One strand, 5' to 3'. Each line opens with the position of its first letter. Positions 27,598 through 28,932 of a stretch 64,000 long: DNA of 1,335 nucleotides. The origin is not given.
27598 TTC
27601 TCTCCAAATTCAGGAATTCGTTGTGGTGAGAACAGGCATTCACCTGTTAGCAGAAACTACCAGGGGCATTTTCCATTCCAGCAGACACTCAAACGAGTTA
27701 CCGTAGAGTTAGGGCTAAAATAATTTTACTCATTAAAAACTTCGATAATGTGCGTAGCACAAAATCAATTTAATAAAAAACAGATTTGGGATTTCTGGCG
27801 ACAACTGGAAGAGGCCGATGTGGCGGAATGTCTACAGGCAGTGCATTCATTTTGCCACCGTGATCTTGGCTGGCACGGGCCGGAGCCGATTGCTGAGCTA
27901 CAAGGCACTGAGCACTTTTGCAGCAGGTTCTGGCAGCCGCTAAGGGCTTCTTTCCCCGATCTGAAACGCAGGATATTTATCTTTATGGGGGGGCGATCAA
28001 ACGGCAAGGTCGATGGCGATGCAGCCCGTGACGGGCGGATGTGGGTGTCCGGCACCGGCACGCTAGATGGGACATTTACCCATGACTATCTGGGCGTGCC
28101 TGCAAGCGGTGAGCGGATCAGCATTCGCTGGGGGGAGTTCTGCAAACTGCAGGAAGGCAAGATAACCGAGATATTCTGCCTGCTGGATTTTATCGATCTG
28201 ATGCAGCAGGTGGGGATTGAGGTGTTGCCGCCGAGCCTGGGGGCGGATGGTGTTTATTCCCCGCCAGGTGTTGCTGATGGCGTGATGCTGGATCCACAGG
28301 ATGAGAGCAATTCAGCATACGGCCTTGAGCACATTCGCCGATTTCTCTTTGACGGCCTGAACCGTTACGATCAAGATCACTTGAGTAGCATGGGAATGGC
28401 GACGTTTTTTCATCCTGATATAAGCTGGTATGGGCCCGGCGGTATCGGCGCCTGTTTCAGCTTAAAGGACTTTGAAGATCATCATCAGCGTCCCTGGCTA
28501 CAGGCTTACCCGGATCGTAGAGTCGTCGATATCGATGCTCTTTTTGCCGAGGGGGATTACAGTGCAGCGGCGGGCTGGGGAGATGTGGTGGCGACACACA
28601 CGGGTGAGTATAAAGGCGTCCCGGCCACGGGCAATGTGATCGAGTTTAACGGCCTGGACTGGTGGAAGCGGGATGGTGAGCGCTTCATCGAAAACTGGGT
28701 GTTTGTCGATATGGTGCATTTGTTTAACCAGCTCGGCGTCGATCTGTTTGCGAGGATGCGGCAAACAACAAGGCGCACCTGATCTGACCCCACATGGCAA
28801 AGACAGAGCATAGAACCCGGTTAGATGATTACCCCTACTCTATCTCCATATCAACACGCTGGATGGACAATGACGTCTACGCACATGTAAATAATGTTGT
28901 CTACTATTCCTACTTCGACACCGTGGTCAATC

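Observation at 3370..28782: Expanded family of tandem NTF2/SnoaL-like (ester cyclase-like) proteins: six intact paralogs plus one decayed copy in a single transport/catabolic island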

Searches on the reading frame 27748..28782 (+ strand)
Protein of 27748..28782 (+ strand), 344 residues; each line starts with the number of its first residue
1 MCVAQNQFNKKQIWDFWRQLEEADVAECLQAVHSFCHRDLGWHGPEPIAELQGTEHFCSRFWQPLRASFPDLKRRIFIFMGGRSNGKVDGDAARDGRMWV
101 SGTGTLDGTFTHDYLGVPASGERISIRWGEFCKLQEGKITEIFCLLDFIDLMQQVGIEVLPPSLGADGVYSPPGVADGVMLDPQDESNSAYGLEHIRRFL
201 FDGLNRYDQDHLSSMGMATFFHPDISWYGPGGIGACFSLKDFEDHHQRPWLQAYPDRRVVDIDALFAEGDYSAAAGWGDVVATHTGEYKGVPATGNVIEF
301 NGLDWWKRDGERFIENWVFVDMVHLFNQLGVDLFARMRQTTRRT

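Call 4: search_protein_families(library=pfam, proteins=[window:27748-28782:+], max_evalue=0.1)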
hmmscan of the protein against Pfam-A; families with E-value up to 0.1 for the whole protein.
window:27748-28782:+ (344 aa): 3 families
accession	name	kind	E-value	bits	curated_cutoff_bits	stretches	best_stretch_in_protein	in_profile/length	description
PF07366.18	SnoaL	-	2.8e-24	85.8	28.4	2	217-329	19-126/126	SnoaL-like polyketide cyclase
PF12680.13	SnoaL_2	-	2e-15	57.7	27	2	202-315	6-101/102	SnoaL-like domain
PF14534.12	DUF4440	-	0.011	16.7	25.2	0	216-287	19-84/107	Domain of unknown function (DUF4440)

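Call 5: search_protein_families(library=ncbifam, proteins=[window:27748-28782:+], max_evalue=0.1)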
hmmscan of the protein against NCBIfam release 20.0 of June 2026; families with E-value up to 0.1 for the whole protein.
window:27748-28782:+ (344 aa): 1 family
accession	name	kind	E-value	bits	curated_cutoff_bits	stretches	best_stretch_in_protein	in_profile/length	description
TIGR02096.1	TIGR02096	subfamily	1.4e-15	57.7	97.1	2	51-156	38-129/129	ketosteroid isomerase-related protein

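Call 8: search_solved_structures(query=window:27748-28782:+, max_evalue=0.01, show_alignments=2)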
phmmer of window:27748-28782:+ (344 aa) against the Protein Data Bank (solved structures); distinct sequences matched with E-value up to 0.01: 6.
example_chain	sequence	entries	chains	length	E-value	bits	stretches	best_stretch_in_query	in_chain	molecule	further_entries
3f9s_A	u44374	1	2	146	1.7e-06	30.5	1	251-329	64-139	putative polyketide cyclase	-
8ysb_A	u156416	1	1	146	2.7e-06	29.8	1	216-331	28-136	Predicted ester cyclase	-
6hnn_A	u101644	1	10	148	0.00035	22.8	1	265-332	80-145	Putative polyketide cyclase IdmH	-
2gey_A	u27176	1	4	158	0.00062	22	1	249-330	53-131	AclR protein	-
8r2b_A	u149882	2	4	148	0.0049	19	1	249-331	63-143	SnoL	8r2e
2gex_A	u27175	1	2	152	0.0071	18.5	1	249-331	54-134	SnoL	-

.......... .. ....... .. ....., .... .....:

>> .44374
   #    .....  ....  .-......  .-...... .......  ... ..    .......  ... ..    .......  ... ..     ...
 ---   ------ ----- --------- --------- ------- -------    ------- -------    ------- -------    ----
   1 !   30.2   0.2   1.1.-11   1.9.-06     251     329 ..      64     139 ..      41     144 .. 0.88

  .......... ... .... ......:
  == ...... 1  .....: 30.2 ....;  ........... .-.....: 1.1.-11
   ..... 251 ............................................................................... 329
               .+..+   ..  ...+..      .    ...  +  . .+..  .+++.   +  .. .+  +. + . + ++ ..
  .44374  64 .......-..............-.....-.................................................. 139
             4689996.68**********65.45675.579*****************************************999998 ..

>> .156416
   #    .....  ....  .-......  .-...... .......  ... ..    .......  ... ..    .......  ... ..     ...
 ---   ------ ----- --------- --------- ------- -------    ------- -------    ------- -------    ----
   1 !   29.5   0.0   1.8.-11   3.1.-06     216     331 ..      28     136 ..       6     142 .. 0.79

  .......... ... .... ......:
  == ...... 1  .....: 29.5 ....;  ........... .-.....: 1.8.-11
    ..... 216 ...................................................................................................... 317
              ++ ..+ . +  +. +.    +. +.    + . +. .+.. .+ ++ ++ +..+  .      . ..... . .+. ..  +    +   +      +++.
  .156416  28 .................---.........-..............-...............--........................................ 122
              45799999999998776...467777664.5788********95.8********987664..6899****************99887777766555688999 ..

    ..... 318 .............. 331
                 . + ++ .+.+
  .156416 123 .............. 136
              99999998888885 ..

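Call 10: find_homologous_proteins(query=window:27748-28782:+, max_evalue=0.00001)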
Query window:27748-28782:+ (344 aa): 818 proteins with E <= 0.00001 among 2096 candidates; the best 120 are listed.
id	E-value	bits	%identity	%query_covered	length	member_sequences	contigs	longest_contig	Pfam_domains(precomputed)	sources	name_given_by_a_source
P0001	2.8e-224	762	95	97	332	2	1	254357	PF07366.19,PF12680.14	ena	-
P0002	8.4e-178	609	76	97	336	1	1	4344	PF07366.19,PF12680.14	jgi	-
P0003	1.7e-153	529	65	99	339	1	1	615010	PF07366.19,PF12680.14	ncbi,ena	-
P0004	5.2e-152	524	60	100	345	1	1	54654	PF07366.19,PF12680.14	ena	-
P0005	8.7e-152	523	62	98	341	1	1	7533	PF07366.19,PF12680.14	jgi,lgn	-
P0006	1.6e-150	519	61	99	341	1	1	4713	PF07366.19,PF12680.14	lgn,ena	-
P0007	2.6e-150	519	61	100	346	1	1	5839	PF07366.19,PF12680.14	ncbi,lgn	ncbi:MAG: ester cyclase [Chloroflexota bacterium]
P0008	6.3e-150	517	61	100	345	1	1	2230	PF07366.19,PF12680.14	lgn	-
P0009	1.1e-149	517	61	99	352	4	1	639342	PF07366.19,PF12680.14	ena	-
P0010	1.8e-149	516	61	99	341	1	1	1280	PF07366.19,PF12680.14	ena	-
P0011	5.2e-149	514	63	98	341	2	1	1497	PF07366.19,PF12680.14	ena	-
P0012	6.6e-149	514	62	98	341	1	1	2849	PF07366.19,PF12680.14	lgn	-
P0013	6.7e-149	514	59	100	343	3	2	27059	PF07366.19,PF12680.14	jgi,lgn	jgi:predicted ester cyclase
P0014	6.9e-149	514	61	99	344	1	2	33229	PF07366.19,PF12680.14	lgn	-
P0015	1.0e-148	513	62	99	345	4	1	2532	PF07366.19,PF12680.14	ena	-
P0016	2.7e-148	512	60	99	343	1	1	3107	PF07366.19,PF12680.14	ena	-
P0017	4.6e-148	511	60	100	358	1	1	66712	PF07366.19,PF12680.14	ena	-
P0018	6.2e-148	511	60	99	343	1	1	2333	PF07366.19,PF12680.14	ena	-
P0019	6.8e-148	511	61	98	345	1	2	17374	PF07366.19,PF12680.14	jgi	-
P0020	7.3e-148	511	60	98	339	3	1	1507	PF07366.19,PF12680.14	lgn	-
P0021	7.6e-148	511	62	99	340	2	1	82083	PF07366.19,PF12680.14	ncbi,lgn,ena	-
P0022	8.6e-148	510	60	99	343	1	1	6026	PF07366.19,PF12680.14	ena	-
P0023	9.1e-148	510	62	99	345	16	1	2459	PF07366.19,PF12680.14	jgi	jgi:predicted ester cyclase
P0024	1.6e-147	509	61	98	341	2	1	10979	PF07366.19,PF12680.14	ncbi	-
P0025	1.8e-147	509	63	97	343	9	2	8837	PF07366.19,PF12680.14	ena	-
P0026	2.0e-147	509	61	98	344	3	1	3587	PF07366.19,PF12680.14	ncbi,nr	ncbi:MAG: ester cyclase [bacterium]|nr:ester cyclase [bacterium]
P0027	2.2e-147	509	61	99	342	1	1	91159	PF07366.19,PF12680.14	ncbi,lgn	ncbi:MAG: ester cyclase [Chloroflexota bacterium]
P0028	2.3e-147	509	61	98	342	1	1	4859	PF07366.19,PF12680.14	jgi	-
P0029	2.4e-147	509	60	99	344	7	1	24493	PF07366.19,PF12680.14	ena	-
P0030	2.7e-147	509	61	97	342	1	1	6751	PF07366.19,PF12680.14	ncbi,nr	ncbi:MAG: ester cyclase [Chloroflexi bacterium]|nr:ester cyclase [Chloroflexota bacterium]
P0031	4.2e-147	508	61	97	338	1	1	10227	PF07366.19,PF12680.14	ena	-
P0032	4.3e-147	508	60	100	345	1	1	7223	PF07366.19,PF12680.14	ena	-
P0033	5.1e-147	508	61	98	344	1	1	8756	PF07366.19,PF12680.14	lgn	-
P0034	6.4e-147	507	60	98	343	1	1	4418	PF07366.19,PF12680.14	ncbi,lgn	ncbi:MAG: ester cyclase [Candidatus Promineifilaceae bacterium]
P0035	7.4e-147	507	62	99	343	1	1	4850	PF07366.19,PF12680.14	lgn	-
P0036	1.1e-146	507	62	97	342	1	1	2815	PF07366.19,PF12680.14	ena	-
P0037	1.7e-146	506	60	99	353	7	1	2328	PF07366.19,PF12680.14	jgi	-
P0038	1.8e-146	506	61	99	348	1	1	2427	PF07366.19,PF12680.14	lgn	-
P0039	2.3e-146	506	62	97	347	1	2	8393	PF07366.19,PF12680.14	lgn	-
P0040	3.0e-146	505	60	98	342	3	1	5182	PF07366.19,PF12680.14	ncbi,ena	-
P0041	3.0e-146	505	59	100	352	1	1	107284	PF07366.19,PF12680.14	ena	-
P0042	3.1e-146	505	62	100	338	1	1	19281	PF07366.19,PF12680.14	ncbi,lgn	-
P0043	3.1e-146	505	59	100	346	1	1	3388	PF07366.19,PF12680.14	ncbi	ncbi:MAG: ester cyclase [Chloroflexota bacterium]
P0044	4.0e-146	505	61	98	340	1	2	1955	PF07366.19,PF12680.14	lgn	-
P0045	5.0e-146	505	59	98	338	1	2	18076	PF07366.19,PF12680.14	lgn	-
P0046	6.0e-146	504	59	100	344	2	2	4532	PF07366.19,PF12680.14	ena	-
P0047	7.2e-146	504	60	98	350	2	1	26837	PF07366.19,PF12680.14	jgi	jgi:predicted ester cyclase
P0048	1.7e-145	503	59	100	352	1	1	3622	PF07366.19,PF12680.14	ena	-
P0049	1.7e-145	503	59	100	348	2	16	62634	PF07366.19,PF12680.14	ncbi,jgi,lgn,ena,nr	ncbi:MAG: hypothetical protein GWP61_16945 [Chloroflexi bacterium]|jgi:predicted ester cyclase|nr:hy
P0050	1.7e-145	503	60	100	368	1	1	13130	PF07366.19,PF12680.14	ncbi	-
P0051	1.8e-145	503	59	100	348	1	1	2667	PF07366.19,PF12680.14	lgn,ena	-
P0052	2.7e-145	502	59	99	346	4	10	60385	PF07366.19,PF12680.14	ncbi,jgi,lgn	ncbi:MAG: putative ester cyclase [Polaribacter sp.]|jgi:predicted ester cyclase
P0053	4.3e-145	501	60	99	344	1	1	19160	PF07366.19,PF12680.14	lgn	-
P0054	4.9e-145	501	61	97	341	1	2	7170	PF07366.19,PF12680.14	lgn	-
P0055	5.2e-145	501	59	100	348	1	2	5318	PF07366.19,PF12680.14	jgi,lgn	jgi:predicted ester cyclase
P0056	6.2e-145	501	61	97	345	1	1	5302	PF07366.19,PF12680.14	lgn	-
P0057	6.7e-145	501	61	97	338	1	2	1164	PF07366.19,PF12680.14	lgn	-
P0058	9.3e-145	500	59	100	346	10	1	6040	PF07366.19,PF12680.14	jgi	jgi:predicted ester cyclase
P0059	9.5e-145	500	61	98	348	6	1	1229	PF07366.19,PF12680.14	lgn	-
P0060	1.0e-144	500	59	99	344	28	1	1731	PF07366.19,PF12680.14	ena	-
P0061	1.1e-144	500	60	99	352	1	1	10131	PF07366.19,PF12680.14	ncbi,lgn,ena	-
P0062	1.1e-144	500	58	98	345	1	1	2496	PF07366.19,PF12680.14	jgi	jgi:hypothetical protein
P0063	1.2e-144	500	59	99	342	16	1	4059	PF07366.19,PF12680.14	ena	-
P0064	1.8e-144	499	60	98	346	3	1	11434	PF07366.19,PF12680.14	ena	-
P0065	2.1e-144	499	59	100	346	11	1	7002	PF07366.19,PF12680.14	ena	-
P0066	3.2e-144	499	60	98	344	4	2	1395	PF07366.19,PF12680.14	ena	-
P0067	3.6e-144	498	59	98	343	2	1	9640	PF07366.19,PF12680.14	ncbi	-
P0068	4.1e-144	498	62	98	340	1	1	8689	PF07366.19,PF12680.14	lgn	-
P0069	4.3e-144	498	60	99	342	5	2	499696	PF07366.19,PF12680.14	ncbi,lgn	ncbi:MAG: ester cyclase [Caldilineaceae bacterium]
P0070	4.6e-144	498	60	100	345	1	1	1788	PF07366.19,PF12680.14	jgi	jgi:predicted ester cyclase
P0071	5.0e-144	498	60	99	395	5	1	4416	PF07366.19,PF12680.14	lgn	-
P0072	5.8e-144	498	61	99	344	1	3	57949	PF07366.19,PF12680.14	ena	-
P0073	9.2e-144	497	60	97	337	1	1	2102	PF07366.19,PF12680.14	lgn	-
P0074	1.1e-143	497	61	98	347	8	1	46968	PF07366.19,PF12680.14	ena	-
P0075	1.6e-143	496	60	99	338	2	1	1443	PF07366.19,PF12680.14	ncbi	-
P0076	1.6e-143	496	59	100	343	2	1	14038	PF07366.19,PF12680.14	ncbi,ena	-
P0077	2.4e-143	496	58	100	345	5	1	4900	PF07366.19,PF12680.14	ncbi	-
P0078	3.3e-143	495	60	99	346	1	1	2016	PF07366.19,PF12680.14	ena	-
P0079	3.4e-143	495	59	99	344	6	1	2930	PF07366.19,PF12680.14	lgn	-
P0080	3.6e-143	495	60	99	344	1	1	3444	PF07366.19,PF12680.14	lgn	-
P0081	3.7e-143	495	61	98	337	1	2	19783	PF07366.19,PF12680.14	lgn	-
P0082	3.8e-143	495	60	98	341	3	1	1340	PF07366.19,PF12680.14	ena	-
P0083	4.2e-143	495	59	99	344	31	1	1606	PF07366.19,PF12680.14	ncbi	-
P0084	4.8e-143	495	60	97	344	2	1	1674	PF07366.19,PF12680.14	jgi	-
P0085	6.2e-143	494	58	100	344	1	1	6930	PF07366.19,PF12680.14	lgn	-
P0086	6.6e-143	494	59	99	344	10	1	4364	PF07366.19,PF12680.14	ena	-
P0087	9.7e-143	494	60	97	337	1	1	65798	PF07366.19,PF12680.14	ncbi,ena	-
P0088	1.1e-142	494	60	99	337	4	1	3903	PF07366.19,PF12680.14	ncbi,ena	-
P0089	1.1e-142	493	60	99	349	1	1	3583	PF07366.19,PF12680.14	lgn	-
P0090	1.2e-142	493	58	100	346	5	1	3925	PF07366.19,PF12680.14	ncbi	-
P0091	1.2e-142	493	58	99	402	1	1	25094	PF07366.19,PF12680.14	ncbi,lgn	-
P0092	1.2e-142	493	59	98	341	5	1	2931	PF07366.19,PF12680.14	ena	-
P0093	1.6e-142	493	58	99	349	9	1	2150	PF07366.19,PF12680.14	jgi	jgi:predicted ester cyclase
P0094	1.7e-142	493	59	99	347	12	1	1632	PF07366.19,PF12680.14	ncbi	-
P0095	2.6e-142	492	60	97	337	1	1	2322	PF07366.19,PF12680.14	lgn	-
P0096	2.6e-142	492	58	100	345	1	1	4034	PF07366.19,PF12680.14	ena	-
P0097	2.9e-142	492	61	97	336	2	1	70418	PF07366.19,PF12680.14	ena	-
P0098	3.1e-142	492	60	99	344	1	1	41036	PF07366.19,PF12680.14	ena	-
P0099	3.2e-142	492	58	100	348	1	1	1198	PF07366.19,PF12680.14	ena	-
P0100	3.3e-142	492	60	97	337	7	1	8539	PF07366.19,PF12680.14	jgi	jgi:predicted ester cyclase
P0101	3.8e-142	492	60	99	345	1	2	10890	PF07366.19,PF12680.14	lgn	-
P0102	3.9e-142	492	61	97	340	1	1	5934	PF07366.19,PF12680.14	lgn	-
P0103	4.0e-142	492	58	98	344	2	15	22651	PF07366.19,PF12680.14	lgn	-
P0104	4.4e-142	492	60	97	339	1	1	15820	PF07366.19,PF12680.14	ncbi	-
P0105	4.9e-142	491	59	99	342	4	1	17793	PF07366.19,PF12680.14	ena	-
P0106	5.6e-142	491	60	98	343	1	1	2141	PF07366.19,PF12680.14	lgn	-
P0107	5.9e-142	491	59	100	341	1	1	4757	PF07366.19,PF12680.14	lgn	-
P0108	6.0e-142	491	61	97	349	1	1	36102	PF07366.19,PF12680.14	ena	-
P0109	7.1e-142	491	60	98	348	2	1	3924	PF07366.19,PF12680.14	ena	-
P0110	7.2e-142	491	58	100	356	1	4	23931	PF07366.19,PF12680.14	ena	-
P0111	8.0e-142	491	60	97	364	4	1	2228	PF07366.19,PF12680.14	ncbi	-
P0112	8.3e-142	491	61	98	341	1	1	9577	PF07366.19,PF12680.14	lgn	-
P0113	9.4e-142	490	59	97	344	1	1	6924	PF07366.19,PF12680.14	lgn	-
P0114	9.8e-142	490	59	98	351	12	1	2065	PF07366.19,PF12680.14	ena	-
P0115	9.9e-142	490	59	99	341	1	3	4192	PF07366.19,PF12680.14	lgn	-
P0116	1.1e-141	490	59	98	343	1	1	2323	PF07366.19,PF12680.14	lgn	-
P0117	1.9e-141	489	59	99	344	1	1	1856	PF07366.19,PF12680.14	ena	-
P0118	2.0e-141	489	60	99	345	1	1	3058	PF07366.19,PF12680.14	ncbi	-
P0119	2.3e-141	489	59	100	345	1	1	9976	PF07366.19,PF12680.14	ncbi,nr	ncbi:MAG: ester cyclase [Proteobacteria bacterium]|nr:ester cyclase [Pseudomonadota bacterium]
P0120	2.6e-141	489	59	98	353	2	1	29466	PF07366.19,PF12680.14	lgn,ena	-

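Call 13: find_encoding_contigs(protein=P0001, flank=10000, max_places=2)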
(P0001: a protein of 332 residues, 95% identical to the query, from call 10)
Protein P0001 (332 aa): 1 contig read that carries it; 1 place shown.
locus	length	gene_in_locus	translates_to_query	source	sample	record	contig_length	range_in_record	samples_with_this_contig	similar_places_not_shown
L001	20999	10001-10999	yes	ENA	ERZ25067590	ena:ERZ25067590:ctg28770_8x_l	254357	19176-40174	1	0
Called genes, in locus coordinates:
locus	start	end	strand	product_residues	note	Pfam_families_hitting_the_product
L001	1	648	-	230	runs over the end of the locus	PF01177:Asp_Glu_race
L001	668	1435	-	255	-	PF03328:HpcH_HpaI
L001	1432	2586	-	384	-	PF01717:Meth_synt_2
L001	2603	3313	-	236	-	PF12697:Abhydrolase_6, PF00561:Abhydrolase_1, PF00975:Thioesterase (weak), PF12146:Hydrolase_4, PF08386:Abhydrolase_4 (weak)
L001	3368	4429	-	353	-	PF00356:LacI, PF00532:Peripla_BP_1, PF13407:Peripla_BP_4, PF13377:Peripla_BP_3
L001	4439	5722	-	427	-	PF00815:Histidinol_dh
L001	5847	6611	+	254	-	PF00106:adh_short, PF01370:Epimerase (weak), PF08659:KR (weak), PF13460:NAD_binding_10 (weak), PF13561:adh_short_C2, PF00107:ADH_zinc_N (faint), PF23441:SDR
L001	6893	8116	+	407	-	PF07715:Plug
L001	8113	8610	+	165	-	PF00593:TonB_dep_Rec_b-barrel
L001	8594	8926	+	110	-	-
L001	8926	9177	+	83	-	-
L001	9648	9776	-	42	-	-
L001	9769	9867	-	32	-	-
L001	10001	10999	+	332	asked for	PF12680:SnoaL_2 (weak), PF07366:SnoaL, PF12680:SnoaL_2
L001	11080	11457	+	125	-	PF13279:4HBT_2, PF03061:4HBT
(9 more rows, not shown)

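Call 14: find_encoding_contigs(protein=P0069, flank=10000, max_places=2)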
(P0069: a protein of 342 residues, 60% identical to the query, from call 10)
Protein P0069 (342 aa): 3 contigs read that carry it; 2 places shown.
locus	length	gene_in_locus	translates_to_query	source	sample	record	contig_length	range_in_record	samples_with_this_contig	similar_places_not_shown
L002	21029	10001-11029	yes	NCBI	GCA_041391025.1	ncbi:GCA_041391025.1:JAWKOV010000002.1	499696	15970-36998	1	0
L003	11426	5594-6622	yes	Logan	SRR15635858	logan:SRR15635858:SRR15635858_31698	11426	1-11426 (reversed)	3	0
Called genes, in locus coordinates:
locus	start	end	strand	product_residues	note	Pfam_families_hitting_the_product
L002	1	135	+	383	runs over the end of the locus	PF01717:Meth_synt_2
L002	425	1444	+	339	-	PF00356:LacI, PF00532:Peripla_BP_1, PF13407:Peripla_BP_4, PF13377:Peripla_BP_3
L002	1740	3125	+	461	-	PF01547:SBP_bac_1, PF13416:SBP_bac_8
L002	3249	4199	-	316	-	PF01548:DEDD_Tnp_IS110, PF02371:Transposase_20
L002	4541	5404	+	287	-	PF00528:BPD_transp_1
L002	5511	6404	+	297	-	PF00528:BPD_transp_1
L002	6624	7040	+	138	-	-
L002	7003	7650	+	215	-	PF07366:SnoaL, PF12680:SnoaL_2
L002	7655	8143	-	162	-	PF05685:Uma2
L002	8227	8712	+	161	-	PF07366:SnoaL, PF12680:SnoaL_2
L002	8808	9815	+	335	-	PF12680:SnoaL_2 (faint), PF07366:SnoaL (faint)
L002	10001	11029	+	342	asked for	PF07366:SnoaL (weak), PF12680:SnoaL_2 (faint), PF07366:SnoaL (weak)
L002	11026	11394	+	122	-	-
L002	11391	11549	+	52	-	-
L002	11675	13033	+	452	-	PF01946:Thi4, PF00890:FAD_binding_2 (faint), PF01494:FAD_binding_3 (weak), PF07992:Pyr_redox_2 (weak), PF12831:FAD_oxidored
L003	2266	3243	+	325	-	PF07366:SnoaL, PF12680:SnoaL_2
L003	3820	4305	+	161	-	PF07366:SnoaL, PF12680:SnoaL_2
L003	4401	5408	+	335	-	PF12680:SnoaL_2 (faint), PF07366:SnoaL (faint)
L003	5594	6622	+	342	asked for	PF07366:SnoaL (weak), PF12680:SnoaL_2 (faint), PF07366:SnoaL (weak)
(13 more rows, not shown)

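Call 15: find_encoding_contigs(protein=P0052, flank=10000, max_places=3)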
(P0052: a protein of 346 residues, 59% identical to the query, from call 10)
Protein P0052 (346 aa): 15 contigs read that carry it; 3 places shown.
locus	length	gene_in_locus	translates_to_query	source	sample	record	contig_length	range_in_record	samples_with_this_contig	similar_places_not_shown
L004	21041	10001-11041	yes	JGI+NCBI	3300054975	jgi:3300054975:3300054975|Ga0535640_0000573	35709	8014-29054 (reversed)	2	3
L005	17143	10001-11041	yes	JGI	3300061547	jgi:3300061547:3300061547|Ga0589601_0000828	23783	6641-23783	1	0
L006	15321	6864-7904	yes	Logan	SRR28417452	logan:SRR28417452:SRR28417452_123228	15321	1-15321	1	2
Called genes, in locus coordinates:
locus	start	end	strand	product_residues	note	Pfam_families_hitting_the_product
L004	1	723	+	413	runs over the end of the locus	PF20434:BD-FAE (faint), PF00561:Abhydrolase_1, PF01738:DLH (faint), PF12146:Hydrolase_4 (weak), PF00326:Peptidase_S9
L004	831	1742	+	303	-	-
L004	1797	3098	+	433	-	PF00815:Histidinol_dh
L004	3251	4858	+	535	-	PF00474:SSF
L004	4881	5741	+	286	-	PF08450:SGL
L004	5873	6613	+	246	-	PF00106:adh_short, PF01370:Epimerase (weak), PF08659:KR, PF16363:GDP_Man_Dehyd (faint), PF13561:adh_short_C2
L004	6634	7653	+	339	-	PF07366:SnoaL (weak), PF12680:SnoaL_2 (faint)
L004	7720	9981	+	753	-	PF00884:Sulfatase, PF16347:SGSH_C (weak)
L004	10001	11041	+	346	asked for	PF07366:SnoaL, PF12680:SnoaL_2, PF07366:SnoaL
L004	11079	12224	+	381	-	PF01717:Meth_synt_2 (weak)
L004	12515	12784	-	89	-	-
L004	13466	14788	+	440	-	PF02646:RmuC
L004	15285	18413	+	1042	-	PF00932:LTD, PF18962:Por_Secre_tail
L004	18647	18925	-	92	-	-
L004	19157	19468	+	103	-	-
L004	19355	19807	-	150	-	-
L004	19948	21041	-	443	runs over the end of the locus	PF06078:DUF937, PF05359:DUF748 (faint), PF00691:OmpA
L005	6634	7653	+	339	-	PF07366:SnoaL (weak), PF12680:SnoaL_2 (faint)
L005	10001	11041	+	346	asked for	PF07366:SnoaL, PF12680:SnoaL_2, PF07366:SnoaL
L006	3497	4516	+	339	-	PF07366:SnoaL (weak), PF12680:SnoaL_2 (faint)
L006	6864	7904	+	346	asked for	PF07366:SnoaL, PF12680:SnoaL_2, PF07366:SnoaL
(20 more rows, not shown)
